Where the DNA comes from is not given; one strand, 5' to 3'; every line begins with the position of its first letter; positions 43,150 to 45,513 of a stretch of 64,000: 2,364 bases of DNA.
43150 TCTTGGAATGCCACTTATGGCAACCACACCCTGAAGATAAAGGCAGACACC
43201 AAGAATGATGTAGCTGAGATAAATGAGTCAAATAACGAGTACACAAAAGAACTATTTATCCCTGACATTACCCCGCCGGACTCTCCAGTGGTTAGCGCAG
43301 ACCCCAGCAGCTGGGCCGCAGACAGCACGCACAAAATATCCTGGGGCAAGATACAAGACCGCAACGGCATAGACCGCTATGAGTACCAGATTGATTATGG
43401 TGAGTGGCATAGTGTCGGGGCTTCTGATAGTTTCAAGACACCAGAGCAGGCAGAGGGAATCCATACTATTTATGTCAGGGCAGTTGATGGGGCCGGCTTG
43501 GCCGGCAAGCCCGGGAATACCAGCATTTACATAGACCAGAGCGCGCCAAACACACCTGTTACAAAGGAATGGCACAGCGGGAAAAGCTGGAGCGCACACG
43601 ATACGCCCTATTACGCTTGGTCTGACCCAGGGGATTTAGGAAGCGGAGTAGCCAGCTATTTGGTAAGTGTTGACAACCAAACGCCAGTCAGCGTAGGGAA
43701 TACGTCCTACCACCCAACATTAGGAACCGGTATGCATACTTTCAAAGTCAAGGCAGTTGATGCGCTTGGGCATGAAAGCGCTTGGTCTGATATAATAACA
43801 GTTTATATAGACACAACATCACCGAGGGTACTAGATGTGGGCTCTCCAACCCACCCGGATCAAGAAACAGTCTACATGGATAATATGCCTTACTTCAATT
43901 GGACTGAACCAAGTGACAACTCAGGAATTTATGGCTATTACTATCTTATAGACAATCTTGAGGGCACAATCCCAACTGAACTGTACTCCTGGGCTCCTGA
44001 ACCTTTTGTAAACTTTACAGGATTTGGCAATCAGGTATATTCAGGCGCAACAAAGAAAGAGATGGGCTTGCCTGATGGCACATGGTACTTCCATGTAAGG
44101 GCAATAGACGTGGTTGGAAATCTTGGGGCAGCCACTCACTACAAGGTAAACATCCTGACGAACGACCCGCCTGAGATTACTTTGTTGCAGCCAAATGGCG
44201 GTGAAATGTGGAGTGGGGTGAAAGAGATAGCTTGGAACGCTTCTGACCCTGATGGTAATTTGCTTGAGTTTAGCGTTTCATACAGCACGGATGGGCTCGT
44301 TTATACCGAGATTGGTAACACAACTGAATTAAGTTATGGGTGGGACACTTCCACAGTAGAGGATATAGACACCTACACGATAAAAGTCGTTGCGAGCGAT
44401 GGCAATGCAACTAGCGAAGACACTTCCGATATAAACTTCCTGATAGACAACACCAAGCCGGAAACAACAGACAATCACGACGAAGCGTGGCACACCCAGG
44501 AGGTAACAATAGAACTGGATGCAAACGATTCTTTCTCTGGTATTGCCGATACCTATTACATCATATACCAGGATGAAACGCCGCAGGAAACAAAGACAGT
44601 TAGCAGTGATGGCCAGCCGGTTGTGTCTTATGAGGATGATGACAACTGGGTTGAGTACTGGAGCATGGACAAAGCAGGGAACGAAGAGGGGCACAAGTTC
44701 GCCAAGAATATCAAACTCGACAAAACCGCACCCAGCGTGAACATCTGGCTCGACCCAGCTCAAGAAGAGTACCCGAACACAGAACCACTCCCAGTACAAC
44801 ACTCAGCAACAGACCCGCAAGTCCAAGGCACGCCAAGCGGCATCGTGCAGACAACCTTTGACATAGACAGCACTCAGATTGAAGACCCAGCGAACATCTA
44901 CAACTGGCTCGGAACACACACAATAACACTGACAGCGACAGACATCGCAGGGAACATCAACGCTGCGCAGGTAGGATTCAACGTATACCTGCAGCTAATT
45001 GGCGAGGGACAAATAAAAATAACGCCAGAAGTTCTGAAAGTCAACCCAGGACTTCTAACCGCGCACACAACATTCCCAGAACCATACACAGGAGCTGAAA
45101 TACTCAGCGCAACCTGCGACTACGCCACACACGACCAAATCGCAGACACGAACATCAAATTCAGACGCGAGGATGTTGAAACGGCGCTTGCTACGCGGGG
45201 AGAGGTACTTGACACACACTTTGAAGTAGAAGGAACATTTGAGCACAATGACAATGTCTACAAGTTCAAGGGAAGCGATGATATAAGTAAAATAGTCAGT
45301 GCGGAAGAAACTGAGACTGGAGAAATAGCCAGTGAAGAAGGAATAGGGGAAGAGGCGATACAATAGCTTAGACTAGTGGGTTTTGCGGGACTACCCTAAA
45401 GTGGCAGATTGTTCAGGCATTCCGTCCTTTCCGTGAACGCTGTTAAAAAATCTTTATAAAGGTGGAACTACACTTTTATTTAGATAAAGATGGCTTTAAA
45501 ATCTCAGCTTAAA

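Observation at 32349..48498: A 16-kb secretome operon built around a 3227-aa surface protein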

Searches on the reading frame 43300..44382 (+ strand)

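Call 81: search_protein_families(library=pfam, proteins=[window:43300-44382:+], max_evalue=0.01)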
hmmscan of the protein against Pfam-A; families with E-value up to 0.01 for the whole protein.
window:43300-44382:+ (361 aa): 1 family
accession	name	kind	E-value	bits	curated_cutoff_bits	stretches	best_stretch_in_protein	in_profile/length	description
PF19077.6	Big_13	-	7.7e-07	30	27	0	133-172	62-102/102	Bacterial Ig-like domain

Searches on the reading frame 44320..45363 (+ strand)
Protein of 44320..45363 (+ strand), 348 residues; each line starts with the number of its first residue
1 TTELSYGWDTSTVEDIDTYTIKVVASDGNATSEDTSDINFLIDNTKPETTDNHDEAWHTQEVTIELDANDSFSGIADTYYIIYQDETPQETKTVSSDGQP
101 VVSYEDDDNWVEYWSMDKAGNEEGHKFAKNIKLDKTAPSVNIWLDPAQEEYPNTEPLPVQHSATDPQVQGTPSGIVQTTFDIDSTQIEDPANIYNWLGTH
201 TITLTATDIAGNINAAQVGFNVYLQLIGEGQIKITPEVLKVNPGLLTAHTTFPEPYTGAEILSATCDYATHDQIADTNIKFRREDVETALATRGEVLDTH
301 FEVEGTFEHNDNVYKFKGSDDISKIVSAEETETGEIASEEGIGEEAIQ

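Call 81: search_protein_families(library=pfam, proteins=[window:44320-45363:+], max_evalue=0.01)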
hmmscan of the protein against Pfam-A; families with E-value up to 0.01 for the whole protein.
window:44320-45363:+ (348 aa): 1 family
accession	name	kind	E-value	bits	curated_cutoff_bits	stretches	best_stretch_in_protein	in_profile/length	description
PF13750.12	Big_3_3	-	0.00085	19.5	27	0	114-144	22-51/157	Bacterial Ig-like domain (group 3)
